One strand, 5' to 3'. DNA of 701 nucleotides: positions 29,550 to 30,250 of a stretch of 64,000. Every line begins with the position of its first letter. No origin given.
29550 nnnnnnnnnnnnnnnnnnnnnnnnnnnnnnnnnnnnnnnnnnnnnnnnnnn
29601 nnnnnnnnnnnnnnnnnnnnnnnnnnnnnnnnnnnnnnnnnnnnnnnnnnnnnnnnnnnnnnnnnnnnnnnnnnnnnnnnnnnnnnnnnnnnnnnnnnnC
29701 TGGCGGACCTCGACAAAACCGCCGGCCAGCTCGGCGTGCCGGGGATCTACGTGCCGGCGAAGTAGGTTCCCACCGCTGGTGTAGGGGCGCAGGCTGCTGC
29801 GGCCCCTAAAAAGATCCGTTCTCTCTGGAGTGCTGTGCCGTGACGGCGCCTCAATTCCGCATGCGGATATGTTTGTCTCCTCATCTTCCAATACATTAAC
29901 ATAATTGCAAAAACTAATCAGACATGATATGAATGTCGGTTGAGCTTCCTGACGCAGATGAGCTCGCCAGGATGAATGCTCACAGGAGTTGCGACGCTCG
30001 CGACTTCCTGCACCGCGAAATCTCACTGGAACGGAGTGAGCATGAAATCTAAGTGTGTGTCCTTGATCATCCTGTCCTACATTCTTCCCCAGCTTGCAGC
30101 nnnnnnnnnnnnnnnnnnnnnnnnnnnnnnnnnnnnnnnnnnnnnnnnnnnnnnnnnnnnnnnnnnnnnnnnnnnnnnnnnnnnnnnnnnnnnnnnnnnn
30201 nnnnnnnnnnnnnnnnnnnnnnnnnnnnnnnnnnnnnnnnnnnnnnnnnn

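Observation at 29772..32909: Low-GC FN3x5-glycoside-hydrolase gene bracketed by ~35-bp direct hairpin repeats: candidate acquired cassette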

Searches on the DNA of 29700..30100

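Call 45: search_rna_families(source=window, start=29700, end=30100, threshold=evalue, max_evalue=1)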
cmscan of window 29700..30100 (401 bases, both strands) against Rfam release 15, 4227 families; matches with E-value up to 1: 0.
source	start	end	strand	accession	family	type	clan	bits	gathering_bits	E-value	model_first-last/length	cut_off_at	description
